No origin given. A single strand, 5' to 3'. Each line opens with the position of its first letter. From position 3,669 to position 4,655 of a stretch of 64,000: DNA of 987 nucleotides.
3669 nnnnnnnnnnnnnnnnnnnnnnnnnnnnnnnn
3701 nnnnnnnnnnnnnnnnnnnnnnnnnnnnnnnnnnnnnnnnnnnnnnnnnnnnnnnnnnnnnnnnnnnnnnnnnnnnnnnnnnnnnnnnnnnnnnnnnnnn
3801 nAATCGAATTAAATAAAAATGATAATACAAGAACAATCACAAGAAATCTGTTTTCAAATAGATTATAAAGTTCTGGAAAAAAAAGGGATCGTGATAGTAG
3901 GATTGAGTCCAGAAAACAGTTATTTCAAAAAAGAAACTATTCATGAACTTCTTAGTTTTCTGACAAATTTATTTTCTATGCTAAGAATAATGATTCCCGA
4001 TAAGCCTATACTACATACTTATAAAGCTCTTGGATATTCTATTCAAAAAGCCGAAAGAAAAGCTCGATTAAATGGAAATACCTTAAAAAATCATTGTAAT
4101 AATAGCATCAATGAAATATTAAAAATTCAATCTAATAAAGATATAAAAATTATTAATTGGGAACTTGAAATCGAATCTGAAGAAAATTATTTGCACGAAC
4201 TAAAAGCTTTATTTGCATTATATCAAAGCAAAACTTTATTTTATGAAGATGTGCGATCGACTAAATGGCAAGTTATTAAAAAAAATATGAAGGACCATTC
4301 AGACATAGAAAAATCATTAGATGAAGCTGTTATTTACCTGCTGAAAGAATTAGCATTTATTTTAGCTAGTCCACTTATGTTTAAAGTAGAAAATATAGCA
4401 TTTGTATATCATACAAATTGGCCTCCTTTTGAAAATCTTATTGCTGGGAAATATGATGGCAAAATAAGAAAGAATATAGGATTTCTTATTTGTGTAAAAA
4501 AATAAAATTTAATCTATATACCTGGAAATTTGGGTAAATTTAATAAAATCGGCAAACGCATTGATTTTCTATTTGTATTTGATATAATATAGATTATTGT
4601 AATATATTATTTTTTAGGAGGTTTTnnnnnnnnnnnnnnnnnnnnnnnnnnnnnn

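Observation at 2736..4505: TetR-linked tRNA-dependent cyclodipeptide synthase in an endosymbiont-like genome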

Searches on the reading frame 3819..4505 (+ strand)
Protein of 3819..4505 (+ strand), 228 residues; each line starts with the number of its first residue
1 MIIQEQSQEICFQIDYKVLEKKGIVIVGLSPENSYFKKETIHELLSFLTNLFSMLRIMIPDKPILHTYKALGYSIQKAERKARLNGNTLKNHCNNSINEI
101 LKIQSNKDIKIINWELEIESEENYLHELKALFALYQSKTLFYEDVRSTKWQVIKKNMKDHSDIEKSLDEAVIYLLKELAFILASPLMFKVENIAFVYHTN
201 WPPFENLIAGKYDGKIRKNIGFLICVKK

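Call 3: search_protein_families(library=pfam, proteins=[window:3819-4505:+], max_evalue=0.1)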
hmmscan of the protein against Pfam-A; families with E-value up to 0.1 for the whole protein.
window:3819-4505:+ (228 aa): 2 families
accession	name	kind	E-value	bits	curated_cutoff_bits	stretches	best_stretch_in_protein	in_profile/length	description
PF16715.11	CDPS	-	1.5e-30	107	27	1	18-224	13-217/220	Cyclodipeptide synthase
PF23175.1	bHLH_STRA8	-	0.049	14.2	25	0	128-170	30-72/80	Stimulated by retinoic acid gene 8 protein bHLH domain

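Call 4: search_protein_families(library=ncbifam, proteins=[window:3819-4505:+], max_evalue=0.1)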
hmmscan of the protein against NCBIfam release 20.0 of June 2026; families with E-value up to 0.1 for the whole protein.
window:3819-4505:+ (228 aa): 5 families
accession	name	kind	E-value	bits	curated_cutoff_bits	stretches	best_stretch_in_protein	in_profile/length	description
TIGR04539.1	tRNA_cyclodipep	subfamily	5.8e-37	127.4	45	1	18-224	13-217/220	tRNA-dependent cyclodipeptide synthase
NF052540.1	CydityrSynMycb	equivalog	5.2e-11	42.6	300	1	23-209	20-204/223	cyclodityrosine synthase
TIGR02651.1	RNase_Z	equivalog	0.0042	16.2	292.95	1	50-129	122-200/302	ribonuclease Z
NF000801.0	PRK00055.1-3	equivalog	0.019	14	252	1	53-145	130-219/307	ribonuclease Z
NF006208.0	PRK08333.1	equivalog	0.058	13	267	0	5-44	137-176/189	aldolase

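Call 5: search_solved_structures(query=window:3819-4505:+, max_evalue=1, show_alignments=3)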
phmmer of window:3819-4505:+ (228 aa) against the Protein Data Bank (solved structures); distinct sequences matched with E-value up to 1: 9.
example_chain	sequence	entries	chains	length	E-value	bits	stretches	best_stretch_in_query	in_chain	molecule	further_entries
3oqh_A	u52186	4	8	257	7e-14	55.3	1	16-225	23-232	Putative uncharacterized protein yvmC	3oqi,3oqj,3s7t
6ez3_A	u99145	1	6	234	3e-10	43.4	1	18-228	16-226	Cyclo(L-leucyl-L-leucyl) synthase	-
6ztu_A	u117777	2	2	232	7.2e-10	42.2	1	17-225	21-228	Cyclodipeptide synthase, BtCDPS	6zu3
7azu_A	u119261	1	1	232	1.2e-09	41.4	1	17-225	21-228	Cyclodipeptide synthase, BtCDPS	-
9gun_A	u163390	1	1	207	2e-08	37.5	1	26-183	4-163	Cyclodipeptide synthase from Porphyromonas gingivalis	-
2x9q_A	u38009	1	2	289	3.4e-06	30.2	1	25-220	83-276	CYCLODIPEPTIDE SYNTHETASE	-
31ee_A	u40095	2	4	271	0.0028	20.7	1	38-183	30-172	Cyclodipeptide synthase (FoCDPS) | Cyclodipeptide synthase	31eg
3oqv_A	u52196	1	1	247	0.0094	19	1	24-202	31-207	AlbC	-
4q24_A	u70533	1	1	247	0.046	16.7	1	24-202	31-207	Cyclo(L-leucyl-L-phenylalanyl) synthase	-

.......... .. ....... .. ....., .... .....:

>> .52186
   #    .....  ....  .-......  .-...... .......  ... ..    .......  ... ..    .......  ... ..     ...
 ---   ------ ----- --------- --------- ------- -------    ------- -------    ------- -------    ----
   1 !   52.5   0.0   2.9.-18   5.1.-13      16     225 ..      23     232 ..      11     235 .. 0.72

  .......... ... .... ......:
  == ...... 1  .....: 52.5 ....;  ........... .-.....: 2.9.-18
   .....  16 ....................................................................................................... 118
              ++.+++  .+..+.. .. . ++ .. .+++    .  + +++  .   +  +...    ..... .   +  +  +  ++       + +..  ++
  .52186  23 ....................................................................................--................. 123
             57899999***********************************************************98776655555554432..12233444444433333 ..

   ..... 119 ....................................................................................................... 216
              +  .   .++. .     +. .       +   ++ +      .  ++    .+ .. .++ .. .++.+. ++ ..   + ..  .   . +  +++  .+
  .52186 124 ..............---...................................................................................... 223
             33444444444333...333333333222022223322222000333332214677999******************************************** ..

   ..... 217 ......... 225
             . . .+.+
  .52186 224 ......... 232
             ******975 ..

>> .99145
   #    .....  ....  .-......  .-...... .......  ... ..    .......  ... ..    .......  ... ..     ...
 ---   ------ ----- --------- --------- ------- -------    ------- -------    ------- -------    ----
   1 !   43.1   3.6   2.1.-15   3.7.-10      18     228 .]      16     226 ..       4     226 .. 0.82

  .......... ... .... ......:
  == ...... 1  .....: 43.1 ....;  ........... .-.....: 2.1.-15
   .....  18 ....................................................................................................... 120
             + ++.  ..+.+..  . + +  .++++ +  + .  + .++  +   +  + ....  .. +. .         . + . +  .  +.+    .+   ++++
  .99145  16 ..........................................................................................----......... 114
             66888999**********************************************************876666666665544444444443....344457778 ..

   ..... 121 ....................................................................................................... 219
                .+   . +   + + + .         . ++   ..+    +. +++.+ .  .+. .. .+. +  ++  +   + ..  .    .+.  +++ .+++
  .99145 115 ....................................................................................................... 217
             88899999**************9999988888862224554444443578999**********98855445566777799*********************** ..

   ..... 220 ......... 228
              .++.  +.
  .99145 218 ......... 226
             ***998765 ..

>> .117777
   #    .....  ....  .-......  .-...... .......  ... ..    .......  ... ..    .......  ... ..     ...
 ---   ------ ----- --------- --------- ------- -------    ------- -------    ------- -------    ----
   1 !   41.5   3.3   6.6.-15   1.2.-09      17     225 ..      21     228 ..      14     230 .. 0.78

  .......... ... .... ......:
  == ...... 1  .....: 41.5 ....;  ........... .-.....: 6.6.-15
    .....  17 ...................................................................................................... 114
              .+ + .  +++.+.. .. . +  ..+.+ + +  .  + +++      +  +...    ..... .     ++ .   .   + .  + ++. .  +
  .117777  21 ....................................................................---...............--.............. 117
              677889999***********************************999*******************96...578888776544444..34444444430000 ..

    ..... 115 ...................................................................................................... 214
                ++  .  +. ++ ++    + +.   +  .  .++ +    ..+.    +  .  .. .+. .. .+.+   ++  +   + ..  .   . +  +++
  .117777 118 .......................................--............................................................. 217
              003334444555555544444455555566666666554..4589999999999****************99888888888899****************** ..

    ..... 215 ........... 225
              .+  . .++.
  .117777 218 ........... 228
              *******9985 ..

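Call 6: find_homologous_proteins(query=window:3819-4505:+)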
Query window:3819-4505:+ (228 aa): 25 proteins with E <= 0.001 among 331 candidates.
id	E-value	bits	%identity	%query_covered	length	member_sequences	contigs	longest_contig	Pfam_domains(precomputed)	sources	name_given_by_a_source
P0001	3.5e-145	499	100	100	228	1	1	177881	PF16715.12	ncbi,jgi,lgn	-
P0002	4.2e-83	296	58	100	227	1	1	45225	PF16715.12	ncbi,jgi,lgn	-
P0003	1.2e-64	236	51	98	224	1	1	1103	PF16715.12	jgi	jgi:cyclo(L-tyrosyl-L-tyrosyl) synthase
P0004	1.5e-60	223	49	97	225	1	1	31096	PF16715.12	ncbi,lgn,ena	-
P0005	2.2e-59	219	46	98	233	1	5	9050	PF16715.12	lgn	-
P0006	2.8e-58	215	46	98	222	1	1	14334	PF16715.12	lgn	-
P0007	2.9e-58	215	46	95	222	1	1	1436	PF16715.12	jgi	jgi:cyclo(L-tyrosyl-L-tyrosyl) synthase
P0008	1.0e-57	213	46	98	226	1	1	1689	PF16715.12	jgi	jgi:cyclo(L-tyrosyl-L-tyrosyl) synthase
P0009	2.5e-57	212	46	98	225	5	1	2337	PF16715.12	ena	-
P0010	8.3e-57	210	46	98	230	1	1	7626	PF16715.12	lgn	-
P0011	3.3e-56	208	47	98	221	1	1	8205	PF16715.12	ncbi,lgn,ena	-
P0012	1.4e-55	206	46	95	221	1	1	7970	PF16715.12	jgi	jgi:cyclo(L-tyrosyl-L-tyrosyl) synthase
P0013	5.1e-55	205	46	92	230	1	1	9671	PF16715.12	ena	-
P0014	1.1e-52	197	44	99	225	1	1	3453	PF16715.12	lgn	-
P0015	1.8e-52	196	42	99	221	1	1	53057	PF16715.12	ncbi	-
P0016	6.2e-52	195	48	88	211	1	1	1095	PF16715.12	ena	-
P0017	1.8e-51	193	43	98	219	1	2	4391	PF16715.12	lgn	-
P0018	1.3e-49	187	43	96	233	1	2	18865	PF16715.12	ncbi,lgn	-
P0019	6.8e-47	178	46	91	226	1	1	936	PF16715.12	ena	-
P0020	4.4e-44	169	41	94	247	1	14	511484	PF16715.12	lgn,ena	-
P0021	1.5e-41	161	38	95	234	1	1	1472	PF16715.12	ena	-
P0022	2.6e-41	160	42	88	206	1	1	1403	PF16715.12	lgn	-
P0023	8.5e-40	155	42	86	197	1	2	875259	PF16715.12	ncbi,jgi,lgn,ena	-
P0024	2.6e-39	153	41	88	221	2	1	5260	PF16715.12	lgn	-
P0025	6.2e-33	132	35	89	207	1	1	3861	PF16715.12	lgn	-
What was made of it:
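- Tried and rejected: JGI's label 'cyclo(Tyr-Tyr) synthase' for relatives (call 6) is an annotation, not evidence, and I rejected it.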

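Call 7: find_encoding_contigs(protein=P0001, flank=10000, max_places=4)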
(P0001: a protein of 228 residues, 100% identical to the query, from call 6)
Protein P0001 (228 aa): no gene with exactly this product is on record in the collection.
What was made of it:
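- Tried and rejected: The exact CDPS is not on record in the contig index (call 7).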

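Call 8: list_cluster_members(proteins=[P0001, P0002, P0004, P0015, P0018, P0020, P0023, P0011])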
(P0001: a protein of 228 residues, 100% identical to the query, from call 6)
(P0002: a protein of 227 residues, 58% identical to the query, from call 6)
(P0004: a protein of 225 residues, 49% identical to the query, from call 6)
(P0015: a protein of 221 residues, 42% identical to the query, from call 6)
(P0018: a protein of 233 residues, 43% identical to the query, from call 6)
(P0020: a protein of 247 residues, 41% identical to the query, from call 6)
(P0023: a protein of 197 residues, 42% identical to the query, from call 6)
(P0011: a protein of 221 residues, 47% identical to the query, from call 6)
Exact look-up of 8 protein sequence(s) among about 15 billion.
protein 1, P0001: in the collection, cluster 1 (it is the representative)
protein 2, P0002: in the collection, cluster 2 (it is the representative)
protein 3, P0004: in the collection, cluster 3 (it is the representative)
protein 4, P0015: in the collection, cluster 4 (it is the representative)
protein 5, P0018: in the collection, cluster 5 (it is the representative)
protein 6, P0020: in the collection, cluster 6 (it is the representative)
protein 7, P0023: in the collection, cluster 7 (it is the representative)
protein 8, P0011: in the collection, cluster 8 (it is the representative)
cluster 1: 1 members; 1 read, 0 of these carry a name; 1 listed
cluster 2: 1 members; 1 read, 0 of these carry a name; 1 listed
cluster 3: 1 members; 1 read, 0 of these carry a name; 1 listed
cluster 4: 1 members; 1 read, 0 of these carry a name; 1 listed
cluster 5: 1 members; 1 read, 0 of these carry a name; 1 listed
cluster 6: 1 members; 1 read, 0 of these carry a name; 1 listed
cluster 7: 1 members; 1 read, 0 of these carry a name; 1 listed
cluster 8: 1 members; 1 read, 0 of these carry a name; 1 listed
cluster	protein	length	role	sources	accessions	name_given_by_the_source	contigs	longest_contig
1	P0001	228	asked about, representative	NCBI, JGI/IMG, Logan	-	-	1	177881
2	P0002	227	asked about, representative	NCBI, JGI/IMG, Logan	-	-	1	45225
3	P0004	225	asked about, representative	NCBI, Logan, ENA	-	-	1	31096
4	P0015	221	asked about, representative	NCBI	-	-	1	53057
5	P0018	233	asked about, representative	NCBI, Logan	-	-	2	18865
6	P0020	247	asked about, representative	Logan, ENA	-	-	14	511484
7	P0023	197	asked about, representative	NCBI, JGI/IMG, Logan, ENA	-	-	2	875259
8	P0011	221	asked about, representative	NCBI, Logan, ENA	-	-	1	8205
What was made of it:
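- The protein forms a singleton cluster at 90% identity (call 8).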

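Call 10: find_related_loci(query=A1, collection=genome_contigs, flank=8000)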
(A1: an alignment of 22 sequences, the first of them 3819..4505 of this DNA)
Query A1 (228 aa) in genome_contigs; peptide patterns used: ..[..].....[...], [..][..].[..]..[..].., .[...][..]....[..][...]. (x = any residue, [..] = any of these).
151 stretches matched a pattern; 84 encode a relative of the query (tblastn E <= 1e-3); the best 80 are kept; 80 distinct loci.
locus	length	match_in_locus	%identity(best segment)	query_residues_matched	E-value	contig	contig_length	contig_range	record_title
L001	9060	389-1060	47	1-224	1e-70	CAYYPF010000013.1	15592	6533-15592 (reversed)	MAG TPA_asm: Candidatus Micrarchaeota archaeon isolate binchicken_co387_57 genome assembly, contig: NODE_4406_length_155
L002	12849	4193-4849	46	1-224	1e-65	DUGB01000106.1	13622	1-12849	MAG TPA_asm: Candidatus Woesearchaeota archaeon isolate UBA10204 contig_48123, whole genome shotgun sequence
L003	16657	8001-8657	45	1-224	4e-63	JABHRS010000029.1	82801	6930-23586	MAG: archaeon isolate SI039_bin19 k141_1895558, whole genome shotgun sequence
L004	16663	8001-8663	42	1-226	2e-61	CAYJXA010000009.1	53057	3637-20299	MAG TPA_asm: uncultured Methanosarcinales archaeon isolate ERP125453_co1_488 genome assembly, contig: NODE_426_length_53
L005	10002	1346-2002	43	1-224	1e-59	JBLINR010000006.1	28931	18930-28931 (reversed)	MAG: Candidatus Woesearchaeota archaeon isolate 3300053785_201 Ga0535658_0002985, whole genome shotgun sequence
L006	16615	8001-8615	44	16-224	6e-59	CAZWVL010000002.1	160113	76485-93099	MAG TPA_asm: uncultured Methanosarcinales archaeon isolate SRP119689_co1_4 genome assembly, contig: NODE_58_length_16011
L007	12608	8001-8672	40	1-225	1e-56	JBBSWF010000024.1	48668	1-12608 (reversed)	MAG: Nanoarchaeota archaeon isolate H52-bin087_1 H52_bin087_1_000000000024, whole genome shotgun sequence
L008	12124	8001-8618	44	16-224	6e-56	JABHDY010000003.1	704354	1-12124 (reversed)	MAG: Candidatus Woesearchaeota archaeon isolate SI037_bin144 k141_1199542, whole genome shotgun sequence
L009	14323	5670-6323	42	1-224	5e-55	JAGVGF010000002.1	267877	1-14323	MAG: archaeon isolate DeMMO2_15 c_000000008066, whole genome shotgun sequence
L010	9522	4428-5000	42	29-224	1e-53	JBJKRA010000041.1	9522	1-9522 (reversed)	MAG: Candidatus Woesearchaeota archaeon isolate Bin_48 S1Ck127_323223_flag_1_multi_7.0000_len_9522, whole genome shotgun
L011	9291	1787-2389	41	22-225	2e-51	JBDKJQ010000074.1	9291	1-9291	MAG: archaeon isolate guil_2019_sw_WHONDRS-S19S_0049_B_bin.39 scaffold_1454633, whole genome shotgun sequence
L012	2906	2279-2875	41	24-225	3e-48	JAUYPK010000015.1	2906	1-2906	MAG: Candidatus Micrarchaeota archaeon isolate C4_metabat.bin.26 C4_k141_99378, whole genome shotgun sequence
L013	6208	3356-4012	36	3-224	7e-44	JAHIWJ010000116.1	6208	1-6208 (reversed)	MAG: Nanoarchaeota archaeon isolate MM_PW_MetaG.mb.4 MM_PW_MetaG.mb.4_k141_431405, whole genome shotgun sequence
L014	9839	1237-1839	36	22-225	4e-43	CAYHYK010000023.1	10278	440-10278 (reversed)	MAG TPA_asm: Candidatus Woesearchaeota archaeon isolate ERP119705_co17_376 genome assembly, contig: NODE_9669_length_102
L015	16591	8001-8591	40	26-225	6e-43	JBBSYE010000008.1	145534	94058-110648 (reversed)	MAG: Nanoarchaeota archaeon isolate H41-bin053_1 H41_bin053_1_000000000008, whole genome shotgun sequence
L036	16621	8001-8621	38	18-225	2e-37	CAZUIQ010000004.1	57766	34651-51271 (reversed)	MAG TPA_asm: uncultured Candidatus Saccharibacteria bacterium isolate SRP285395_co1_163 genome assembly, contig: NODE_64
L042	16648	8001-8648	36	3-224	6e-37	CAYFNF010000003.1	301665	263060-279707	MAG TPA_asm: uncultured Gammaproteobacteria bacterium isolate ERP019367_co2_140 genome assembly, contig: NODE_30_length_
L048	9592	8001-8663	35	9-227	1e-35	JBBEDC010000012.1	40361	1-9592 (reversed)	MAG: Candidatus Andersenbacteria bacterium isolate LejiaF_48_14 Lejia_F_1433_length_40361_cov_8, whole genome shotgun se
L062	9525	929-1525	35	26-225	5e-34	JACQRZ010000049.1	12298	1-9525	MAG: Candidatus Uhrbacteria bacterium isolate NC_groundwater_1372_Ag_S-0.2um_44_36 S_p2_S4_coassembly_k141_2994790, whol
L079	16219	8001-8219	45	26-97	1e-12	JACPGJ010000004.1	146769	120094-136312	MAG: Candidatus Kerfeldbacteria bacterium isolate NC_groundwater_384_Ag_B-0.1um_43_17 GD18-4_B1_scaffold_460420, whole g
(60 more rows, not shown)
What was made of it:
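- Clade membership of the 80 loci rests on a pattern-seeded scan, which biases the set towards close relatives (call 10).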

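Call 17: find_encoding_contigs(protein=P0002, flank=10000, max_places=3)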
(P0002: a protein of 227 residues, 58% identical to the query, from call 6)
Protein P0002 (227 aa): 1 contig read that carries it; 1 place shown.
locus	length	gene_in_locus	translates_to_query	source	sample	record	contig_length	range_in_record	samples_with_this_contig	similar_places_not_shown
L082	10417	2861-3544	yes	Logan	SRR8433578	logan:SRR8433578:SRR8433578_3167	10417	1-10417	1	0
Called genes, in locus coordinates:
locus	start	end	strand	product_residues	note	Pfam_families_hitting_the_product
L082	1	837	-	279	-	?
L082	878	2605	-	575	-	PF13857:Ank_5 (faint), PF12796:Ank_2, PF13637:Ank_4 (weak), PF12796:Ank_2, PF13637:Ank_4 (weak), PF00023:Ank, PF13606:Ank_3 (weak)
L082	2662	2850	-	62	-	-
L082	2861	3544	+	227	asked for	PF16715:CDPS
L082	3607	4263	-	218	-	PF12796:Ank_2, PF00023:Ank (faint), PF13606:Ank_3 (faint), PF13637:Ank_4 (faint), PF13857:Ank_5 (faint), PF12796:Ank_2 (weak)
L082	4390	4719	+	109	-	-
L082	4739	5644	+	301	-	-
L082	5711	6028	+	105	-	-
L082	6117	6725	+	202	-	-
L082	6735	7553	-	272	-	-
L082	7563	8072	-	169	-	PF00293:NUDIX, PF14815:NUDIX_4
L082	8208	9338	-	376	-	PF00004:AAA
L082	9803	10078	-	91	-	-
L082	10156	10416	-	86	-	?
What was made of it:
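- The paralogue functions without any linked regulator (call 17). A second intact paralogue is retained (call 17).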
